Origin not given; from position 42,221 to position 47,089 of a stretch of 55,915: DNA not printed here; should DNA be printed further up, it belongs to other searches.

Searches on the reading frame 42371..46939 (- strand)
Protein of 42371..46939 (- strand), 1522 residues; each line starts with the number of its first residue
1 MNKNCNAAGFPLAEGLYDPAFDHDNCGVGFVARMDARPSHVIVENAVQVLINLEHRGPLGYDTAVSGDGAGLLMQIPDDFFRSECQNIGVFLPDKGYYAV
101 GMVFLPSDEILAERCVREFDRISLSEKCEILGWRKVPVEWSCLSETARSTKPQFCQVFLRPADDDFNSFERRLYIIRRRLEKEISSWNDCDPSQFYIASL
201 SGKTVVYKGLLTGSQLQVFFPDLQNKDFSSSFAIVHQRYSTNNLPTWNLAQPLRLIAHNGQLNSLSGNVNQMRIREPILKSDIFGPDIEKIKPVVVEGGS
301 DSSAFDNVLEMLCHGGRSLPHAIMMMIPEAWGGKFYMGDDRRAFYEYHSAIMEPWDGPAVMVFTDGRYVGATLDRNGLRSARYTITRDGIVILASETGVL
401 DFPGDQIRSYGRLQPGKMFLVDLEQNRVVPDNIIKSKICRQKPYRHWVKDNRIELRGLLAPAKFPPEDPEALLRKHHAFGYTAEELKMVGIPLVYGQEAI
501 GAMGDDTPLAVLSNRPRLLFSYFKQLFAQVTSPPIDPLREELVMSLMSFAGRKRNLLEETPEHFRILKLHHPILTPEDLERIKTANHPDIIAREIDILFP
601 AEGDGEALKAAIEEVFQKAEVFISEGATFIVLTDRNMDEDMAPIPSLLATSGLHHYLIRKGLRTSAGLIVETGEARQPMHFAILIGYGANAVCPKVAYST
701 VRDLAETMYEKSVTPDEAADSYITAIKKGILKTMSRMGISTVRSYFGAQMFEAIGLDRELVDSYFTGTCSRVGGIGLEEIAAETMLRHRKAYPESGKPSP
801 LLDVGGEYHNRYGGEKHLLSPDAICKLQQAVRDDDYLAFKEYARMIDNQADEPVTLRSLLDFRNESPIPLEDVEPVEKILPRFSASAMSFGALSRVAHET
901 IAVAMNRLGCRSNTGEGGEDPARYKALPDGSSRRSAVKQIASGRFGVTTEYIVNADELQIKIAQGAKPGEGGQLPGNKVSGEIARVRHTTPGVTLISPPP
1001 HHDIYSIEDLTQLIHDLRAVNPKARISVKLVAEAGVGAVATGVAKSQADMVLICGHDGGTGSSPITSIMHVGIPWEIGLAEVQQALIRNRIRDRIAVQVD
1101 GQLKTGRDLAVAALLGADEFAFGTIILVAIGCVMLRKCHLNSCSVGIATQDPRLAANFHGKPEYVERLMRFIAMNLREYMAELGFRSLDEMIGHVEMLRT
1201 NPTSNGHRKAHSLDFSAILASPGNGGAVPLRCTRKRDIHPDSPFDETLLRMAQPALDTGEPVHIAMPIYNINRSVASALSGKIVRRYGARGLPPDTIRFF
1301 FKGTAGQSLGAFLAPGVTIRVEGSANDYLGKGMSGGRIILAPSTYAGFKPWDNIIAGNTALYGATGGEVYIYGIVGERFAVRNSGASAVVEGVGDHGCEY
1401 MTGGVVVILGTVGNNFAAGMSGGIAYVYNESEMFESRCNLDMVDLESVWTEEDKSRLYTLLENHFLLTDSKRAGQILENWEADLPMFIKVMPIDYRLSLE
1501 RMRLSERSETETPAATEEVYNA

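Call 80: search_protein_families(library=pfam, proteins=[window:42371-46939:-], max_evalue=0.00001)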
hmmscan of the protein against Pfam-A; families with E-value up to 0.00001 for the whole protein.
window:42371-46939:- (1522 aa): 4 families
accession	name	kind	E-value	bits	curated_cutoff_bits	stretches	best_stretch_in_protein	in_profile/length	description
PF00310.26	GATase_2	-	9.3e-168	558.8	19.9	1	26-447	1-420/420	Glutamine amidotransferases class-II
PF01645.23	Glu_synthase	-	1.9e-142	475.3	20.4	1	820-1185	4-368/369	Conserved region in glutamate synthase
PF04898.20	Glu_syn_central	-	4.2e-105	351.5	22.8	1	475-757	2-277/277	Glutamate synthase central domain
PF01493.24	GXGXG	-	5.4e-81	271.1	32.5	1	1267-1454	2-189/190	GXGXG motif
